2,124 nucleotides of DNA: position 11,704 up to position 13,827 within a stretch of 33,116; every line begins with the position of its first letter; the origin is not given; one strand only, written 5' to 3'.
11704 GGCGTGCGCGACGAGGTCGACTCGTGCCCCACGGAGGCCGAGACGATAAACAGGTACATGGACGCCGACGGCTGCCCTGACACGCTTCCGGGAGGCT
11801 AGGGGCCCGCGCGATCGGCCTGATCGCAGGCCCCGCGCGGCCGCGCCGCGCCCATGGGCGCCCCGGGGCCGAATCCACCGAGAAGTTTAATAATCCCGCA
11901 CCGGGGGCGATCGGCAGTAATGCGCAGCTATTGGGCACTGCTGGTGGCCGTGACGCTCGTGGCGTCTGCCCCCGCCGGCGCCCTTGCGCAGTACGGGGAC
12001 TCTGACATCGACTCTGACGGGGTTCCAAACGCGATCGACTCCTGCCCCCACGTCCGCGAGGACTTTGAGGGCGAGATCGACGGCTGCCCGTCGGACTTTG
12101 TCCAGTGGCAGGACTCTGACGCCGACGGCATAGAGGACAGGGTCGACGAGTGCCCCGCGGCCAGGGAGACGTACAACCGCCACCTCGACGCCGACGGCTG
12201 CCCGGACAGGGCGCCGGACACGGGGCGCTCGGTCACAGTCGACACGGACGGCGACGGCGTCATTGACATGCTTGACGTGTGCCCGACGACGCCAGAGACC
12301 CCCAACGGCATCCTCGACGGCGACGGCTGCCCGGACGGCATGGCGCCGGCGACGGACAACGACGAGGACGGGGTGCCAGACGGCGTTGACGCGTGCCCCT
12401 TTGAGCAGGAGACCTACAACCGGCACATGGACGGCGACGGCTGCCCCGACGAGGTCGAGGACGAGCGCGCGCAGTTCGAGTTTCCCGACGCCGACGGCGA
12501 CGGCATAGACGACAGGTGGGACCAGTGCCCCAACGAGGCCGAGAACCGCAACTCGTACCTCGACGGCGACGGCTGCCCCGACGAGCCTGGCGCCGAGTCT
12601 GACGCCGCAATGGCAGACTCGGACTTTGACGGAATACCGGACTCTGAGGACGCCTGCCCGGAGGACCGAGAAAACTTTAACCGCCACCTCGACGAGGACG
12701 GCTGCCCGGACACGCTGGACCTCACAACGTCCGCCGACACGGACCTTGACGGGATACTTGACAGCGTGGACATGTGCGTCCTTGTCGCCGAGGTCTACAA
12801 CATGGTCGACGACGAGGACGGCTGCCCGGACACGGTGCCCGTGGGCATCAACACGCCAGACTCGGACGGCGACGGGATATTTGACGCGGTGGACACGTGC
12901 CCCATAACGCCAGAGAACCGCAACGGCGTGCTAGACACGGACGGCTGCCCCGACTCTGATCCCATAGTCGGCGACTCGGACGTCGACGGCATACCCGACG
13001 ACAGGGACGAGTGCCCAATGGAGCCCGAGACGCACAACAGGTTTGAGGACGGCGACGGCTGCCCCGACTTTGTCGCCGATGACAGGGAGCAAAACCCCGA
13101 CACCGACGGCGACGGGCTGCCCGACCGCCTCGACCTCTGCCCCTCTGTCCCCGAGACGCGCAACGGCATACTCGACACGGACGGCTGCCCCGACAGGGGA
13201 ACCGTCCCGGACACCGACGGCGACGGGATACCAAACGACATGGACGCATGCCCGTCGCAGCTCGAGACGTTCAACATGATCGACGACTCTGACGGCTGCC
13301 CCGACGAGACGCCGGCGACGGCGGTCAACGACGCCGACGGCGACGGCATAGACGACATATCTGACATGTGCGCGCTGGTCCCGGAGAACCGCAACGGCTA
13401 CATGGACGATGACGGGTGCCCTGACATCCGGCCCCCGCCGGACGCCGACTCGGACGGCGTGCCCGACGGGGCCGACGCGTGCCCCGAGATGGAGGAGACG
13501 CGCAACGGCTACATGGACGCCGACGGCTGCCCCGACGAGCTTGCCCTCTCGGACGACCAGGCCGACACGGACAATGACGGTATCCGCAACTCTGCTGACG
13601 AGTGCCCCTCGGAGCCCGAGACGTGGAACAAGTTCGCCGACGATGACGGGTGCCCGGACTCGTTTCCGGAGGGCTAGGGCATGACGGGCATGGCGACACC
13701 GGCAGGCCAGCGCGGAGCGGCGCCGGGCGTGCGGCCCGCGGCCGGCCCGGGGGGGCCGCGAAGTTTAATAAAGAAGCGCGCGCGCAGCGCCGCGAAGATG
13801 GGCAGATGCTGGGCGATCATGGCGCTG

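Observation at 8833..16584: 7.7-kb tandem triplet of secreted, anchor-less proteins built almost entirely of thrombospondin type 3-like Ca-binding repeats in an archaeon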

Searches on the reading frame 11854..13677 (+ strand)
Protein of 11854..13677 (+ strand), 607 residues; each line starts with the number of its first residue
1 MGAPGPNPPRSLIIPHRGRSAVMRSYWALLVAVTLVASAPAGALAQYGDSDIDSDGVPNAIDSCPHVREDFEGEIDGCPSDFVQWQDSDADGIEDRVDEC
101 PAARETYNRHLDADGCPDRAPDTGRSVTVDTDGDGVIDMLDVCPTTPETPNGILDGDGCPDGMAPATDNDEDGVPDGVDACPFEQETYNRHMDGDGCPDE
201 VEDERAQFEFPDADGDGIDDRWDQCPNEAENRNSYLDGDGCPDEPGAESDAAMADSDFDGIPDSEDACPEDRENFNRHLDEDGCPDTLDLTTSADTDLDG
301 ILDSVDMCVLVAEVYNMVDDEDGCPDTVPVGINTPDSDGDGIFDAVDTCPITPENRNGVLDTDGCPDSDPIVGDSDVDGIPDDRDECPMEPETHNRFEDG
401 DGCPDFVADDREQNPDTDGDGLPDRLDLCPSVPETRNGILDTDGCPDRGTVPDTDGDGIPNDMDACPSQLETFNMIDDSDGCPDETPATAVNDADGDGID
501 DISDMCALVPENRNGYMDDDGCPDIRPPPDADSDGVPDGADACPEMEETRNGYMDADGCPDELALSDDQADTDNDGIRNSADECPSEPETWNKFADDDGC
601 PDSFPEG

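Call 3: search_protein_families(library=pfam, proteins=[window:11854-13677:+], max_evalue=0.01)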
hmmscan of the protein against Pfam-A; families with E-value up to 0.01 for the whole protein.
window:11854-13677:+ (607 aa): 1 family
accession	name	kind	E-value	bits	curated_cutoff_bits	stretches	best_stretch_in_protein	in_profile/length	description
PF02412.23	TSP_3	-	1.1e-33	115.1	25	4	130-149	15-34/36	Thrombospondin type 3 repeat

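Call 4: search_protein_families(library=ncbifam, proteins=[window:11854-13677:+], max_evalue=0.01)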
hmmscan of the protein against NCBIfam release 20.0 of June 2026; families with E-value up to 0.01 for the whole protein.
window:11854-13677:+ (607 aa): 3 families
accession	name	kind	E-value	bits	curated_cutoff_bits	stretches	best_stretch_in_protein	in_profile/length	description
NF047638.1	throspo3_MtsC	equivalog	3.8e-45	154.6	350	5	399-602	75-262/428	cell-cell cohesion MYXO-CTERM protein MtsC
NF053612.1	anchor_PA1041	equivalog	1.2e-15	58.1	250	2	20-80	48-106/236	PA1041 family peptidoglycan-binding anchor lipoprotein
NF033763.1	exchanger_TraB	exception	1.9e-14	52.6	700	2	46-117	318-379/522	outer membrane exchange protein TraB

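Call 9: find_homologous_proteins(query=window:11920-13677:+, max_evalue=1e-10)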
Query window:11920-13677:+ (585 aa): 3656 proteins with E <= 1e-10 among 8000 candidates; the best 120 are listed.
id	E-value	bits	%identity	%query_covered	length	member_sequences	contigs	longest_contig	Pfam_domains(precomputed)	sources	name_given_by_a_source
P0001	3.7e-89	318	39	84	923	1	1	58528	PF00691.26,PF02412.24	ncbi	ncbi:MAG: thrombospondin type 3 repeat-containing protein [Myxococcota bacterium]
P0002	1.9e-80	289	43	75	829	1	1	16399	PF02412.24,PF13557.13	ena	-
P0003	3.7e-76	275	39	89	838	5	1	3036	PF02412.24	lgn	-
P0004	2.0e-75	273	40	79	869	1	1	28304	PF02412.24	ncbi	ncbi:MAG: thrombospondin type 3 repeat-containing protein [Myxococcota bacterium]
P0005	4.2e-75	272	36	67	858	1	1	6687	PF00691.26,PF02412.24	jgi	jgi:outer membrane protein OmpA-like peptidoglycan-associated protein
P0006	1.1e-74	270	37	95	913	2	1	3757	PF02412.24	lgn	-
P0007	1.1e-72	264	37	68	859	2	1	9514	PF00691.26,PF02412.24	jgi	jgi:outer membrane protein OmpA-like peptidoglycan-associated protein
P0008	5.4e-72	261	31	51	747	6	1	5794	PF02412.24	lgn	-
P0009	3.3e-71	259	35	68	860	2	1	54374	PF00691.26,PF02412.24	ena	-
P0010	1.9e-68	250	45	68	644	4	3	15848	PF02412.24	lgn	-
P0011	2.9e-68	249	39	88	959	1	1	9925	PF00691.26,PF02412.24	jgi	jgi:outer membrane protein OmpA-like peptidoglycan-associated protein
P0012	3.8e-67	245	45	53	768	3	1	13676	PF02412.24,PF01835.26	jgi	jgi:plastocyanin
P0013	8.4e-65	238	38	67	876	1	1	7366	PF00691.26,PF02412.24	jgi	jgi:outer membrane protein OmpA-like peptidoglycan-associated protein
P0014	2.7e-64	236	42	78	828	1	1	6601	PF00691.26,PF02412.24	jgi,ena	-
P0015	2.4e-63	233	40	82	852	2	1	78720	PF00691.26,PF02412.24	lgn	-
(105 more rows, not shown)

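Call 10: find_encoding_contigs(protein=window:11920-13677:+, flank=10000, max_places=6)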
Protein window:11920-13677:+ (585 aa): 1 contig read that carries it; 1 place shown.
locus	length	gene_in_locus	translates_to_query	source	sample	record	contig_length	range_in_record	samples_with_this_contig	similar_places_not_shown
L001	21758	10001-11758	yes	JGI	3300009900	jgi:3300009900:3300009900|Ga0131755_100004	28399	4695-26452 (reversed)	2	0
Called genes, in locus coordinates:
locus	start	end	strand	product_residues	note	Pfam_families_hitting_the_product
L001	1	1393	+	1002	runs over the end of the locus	-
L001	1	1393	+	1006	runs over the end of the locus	-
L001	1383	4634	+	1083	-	-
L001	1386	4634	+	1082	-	-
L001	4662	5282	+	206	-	PF01636:APH (faint), PF01163:RIO1 (weak), PF06293:Kdo (faint)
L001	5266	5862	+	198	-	PF01725:Ham1p_like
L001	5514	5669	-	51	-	-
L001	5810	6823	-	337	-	PF04055:Radical_SAM, PF08608:Wyosine_form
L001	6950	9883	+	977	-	-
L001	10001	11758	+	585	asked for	-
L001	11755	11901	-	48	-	-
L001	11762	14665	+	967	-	-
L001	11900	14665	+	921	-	-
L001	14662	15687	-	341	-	PF01544:CorA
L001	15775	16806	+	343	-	-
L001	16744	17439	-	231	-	-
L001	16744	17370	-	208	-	-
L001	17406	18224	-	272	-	-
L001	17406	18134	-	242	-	-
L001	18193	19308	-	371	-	-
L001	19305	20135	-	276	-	-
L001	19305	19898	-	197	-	-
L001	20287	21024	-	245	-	PF19810:HFX_2341_N, PF22665:WHD_DUF6293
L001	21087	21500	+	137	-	PF01850:PIN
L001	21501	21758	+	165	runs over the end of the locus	-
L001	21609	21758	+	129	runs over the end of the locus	-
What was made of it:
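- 11920..13677 (+): TT3R gene 2: 585 aa, 14 units, 28 Cys, ends SFPEG. Signal peptide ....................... (11920-11988), then Q. The exact protein is called on JGI contig Ga0131755_100004 (call 10).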

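Call 24: search_solved_structures(query=window:11920-13677:+, max_evalue=0.001, show_alignments=2)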
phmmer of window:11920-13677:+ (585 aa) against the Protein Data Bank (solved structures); distinct sequences matched with E-value up to 0.001: 2.
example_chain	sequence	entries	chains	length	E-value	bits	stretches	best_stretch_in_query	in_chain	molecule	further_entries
5wtl_A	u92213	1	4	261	5.9e-10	41.4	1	393-446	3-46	OmpA family protein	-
3fby_A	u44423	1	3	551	8.7e-05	24.3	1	190-450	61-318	Cartilage oligomeric matrix protein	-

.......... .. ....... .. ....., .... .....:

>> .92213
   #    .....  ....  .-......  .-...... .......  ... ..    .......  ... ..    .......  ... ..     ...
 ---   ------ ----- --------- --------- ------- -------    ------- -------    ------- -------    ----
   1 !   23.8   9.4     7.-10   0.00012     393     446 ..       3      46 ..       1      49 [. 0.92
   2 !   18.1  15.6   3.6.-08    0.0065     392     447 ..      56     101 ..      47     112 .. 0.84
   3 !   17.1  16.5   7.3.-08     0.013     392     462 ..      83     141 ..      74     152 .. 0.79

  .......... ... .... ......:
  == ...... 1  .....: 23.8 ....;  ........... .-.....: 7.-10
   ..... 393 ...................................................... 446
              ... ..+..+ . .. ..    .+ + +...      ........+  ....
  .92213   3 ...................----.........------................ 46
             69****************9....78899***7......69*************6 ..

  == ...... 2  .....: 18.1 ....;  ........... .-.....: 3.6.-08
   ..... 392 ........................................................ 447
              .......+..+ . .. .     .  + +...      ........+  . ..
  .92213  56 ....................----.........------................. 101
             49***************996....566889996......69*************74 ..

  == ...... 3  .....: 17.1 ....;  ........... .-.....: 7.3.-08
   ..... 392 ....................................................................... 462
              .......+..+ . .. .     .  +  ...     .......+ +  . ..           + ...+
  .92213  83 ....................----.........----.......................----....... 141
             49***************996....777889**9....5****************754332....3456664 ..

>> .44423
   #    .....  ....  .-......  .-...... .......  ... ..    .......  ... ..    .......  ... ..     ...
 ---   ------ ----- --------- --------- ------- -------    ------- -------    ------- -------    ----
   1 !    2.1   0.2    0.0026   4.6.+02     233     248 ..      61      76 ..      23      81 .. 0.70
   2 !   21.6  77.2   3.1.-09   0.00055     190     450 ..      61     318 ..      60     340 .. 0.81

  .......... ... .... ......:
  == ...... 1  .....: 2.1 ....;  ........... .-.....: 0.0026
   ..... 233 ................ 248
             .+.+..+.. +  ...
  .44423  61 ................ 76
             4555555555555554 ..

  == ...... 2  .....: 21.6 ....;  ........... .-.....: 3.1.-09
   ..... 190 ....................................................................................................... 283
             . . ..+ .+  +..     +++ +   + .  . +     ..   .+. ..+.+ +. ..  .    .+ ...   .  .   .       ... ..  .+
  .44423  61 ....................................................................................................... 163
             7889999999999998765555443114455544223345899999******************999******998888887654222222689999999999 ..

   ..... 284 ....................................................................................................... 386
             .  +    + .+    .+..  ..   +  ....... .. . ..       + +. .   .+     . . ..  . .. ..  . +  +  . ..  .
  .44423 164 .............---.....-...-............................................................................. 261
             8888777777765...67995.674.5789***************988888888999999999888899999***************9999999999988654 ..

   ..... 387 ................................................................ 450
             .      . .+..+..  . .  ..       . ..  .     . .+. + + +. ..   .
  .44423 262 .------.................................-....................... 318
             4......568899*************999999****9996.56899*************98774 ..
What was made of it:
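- On Prokaryotic TT3R as in PDB 5WTL: It aligns to 5WTL (call 24).
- On Animal thrombospondin/COMP: Only the repeat region aligns (call 24).
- Closest known: TT3R linker of Capnocytophaga gingivalis OmpA. Different: The 5WTL unit is about 27 aa. In alignment with the window's unit it is four residues shorter and lacks the second DxDG loop (call 24).
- Solved relatives: sequence match to 5WTL (OmpA TT3R) and COMP (call 24).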

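Call 84: search_protein_representatives(protein=window:11920-13677:+)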
Query: 585 residues. Proteins with E-value up to 0.001 (for the whole library): 10336; up to 1e-10: 3283; up to 1e-30: 183. The best 150 are listed.
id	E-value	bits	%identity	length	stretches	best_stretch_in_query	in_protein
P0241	1.3e-124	433.4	54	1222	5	314-539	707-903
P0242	3.9e-102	359.2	71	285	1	4-230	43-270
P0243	4.4e-90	319.4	50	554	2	25-304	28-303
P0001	1.2e-89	317.9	50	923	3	314-579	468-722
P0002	6.2e-81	289.2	52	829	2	229-542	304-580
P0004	6.5e-76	272.6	51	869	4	338-580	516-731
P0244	8.6e-75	268.9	55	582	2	313-540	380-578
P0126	1.8e-74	267.8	99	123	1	1-123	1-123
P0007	3.6e-73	263.5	46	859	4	314-514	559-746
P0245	4.6e-72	259.9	47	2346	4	306-580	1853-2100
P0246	1.9e-71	257.8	41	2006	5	135-578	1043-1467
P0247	2.5e-70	254.1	46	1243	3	232-544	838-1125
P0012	1.2e-67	245.2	58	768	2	391-583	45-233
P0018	1.6e-62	228.3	51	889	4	273-467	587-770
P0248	8.0e-59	216.1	50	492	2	106-252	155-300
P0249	5.7e-53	196.8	48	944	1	23-265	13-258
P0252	1.7e-52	195.2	40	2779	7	27-461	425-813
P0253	4.1e-52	193.9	45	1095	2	26-424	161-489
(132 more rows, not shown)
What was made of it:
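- Tried and rejected: The search of all cluster representatives (call 84) found 10,336 representatives at E <= 0.001 and 183 at E <= 1e-30.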

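Call 85: list_cluster_members(proteins=[P0241, P0242, P0243, P0244, P0245, P0246, P0247, P0249, P0252, P0253])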
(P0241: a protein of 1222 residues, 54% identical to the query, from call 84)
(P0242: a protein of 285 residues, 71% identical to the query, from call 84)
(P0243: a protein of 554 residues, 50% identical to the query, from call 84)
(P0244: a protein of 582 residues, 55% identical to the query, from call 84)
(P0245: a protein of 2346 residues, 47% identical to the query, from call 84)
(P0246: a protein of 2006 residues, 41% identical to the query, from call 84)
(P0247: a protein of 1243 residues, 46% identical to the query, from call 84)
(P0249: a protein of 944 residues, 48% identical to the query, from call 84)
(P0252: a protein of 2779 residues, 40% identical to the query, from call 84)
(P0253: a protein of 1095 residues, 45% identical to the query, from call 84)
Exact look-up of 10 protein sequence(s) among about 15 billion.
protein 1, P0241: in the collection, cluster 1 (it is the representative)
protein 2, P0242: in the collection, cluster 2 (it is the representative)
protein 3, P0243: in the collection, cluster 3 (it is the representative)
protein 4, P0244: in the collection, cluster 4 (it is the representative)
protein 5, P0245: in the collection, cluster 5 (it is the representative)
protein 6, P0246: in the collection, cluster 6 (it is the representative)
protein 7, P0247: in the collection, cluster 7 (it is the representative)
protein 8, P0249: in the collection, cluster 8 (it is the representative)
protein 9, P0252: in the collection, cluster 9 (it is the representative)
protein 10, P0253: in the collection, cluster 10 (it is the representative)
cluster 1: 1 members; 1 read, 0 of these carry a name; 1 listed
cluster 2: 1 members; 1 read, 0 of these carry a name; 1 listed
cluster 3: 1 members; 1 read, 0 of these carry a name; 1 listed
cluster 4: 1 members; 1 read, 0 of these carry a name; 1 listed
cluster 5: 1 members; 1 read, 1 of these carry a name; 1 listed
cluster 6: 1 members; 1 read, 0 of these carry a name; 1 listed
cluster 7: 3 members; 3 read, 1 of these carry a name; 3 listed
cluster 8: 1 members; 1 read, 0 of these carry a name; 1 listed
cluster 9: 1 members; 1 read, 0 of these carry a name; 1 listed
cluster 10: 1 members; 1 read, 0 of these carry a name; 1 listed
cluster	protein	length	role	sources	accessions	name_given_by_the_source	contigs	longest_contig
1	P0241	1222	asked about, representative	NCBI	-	-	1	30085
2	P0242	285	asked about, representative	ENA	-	-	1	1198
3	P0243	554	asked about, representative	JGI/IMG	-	-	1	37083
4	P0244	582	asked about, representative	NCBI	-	-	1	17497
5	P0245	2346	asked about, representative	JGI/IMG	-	outer membrane protein OmpA-like peptidoglycan-associated protein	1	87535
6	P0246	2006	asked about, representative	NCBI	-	-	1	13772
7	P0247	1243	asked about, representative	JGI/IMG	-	outer membrane protein OmpA-like peptidoglycan-associated protein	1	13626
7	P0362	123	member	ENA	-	-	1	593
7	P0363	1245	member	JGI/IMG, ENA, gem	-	-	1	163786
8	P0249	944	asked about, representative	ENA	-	-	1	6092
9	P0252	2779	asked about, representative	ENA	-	-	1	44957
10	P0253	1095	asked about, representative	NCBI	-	-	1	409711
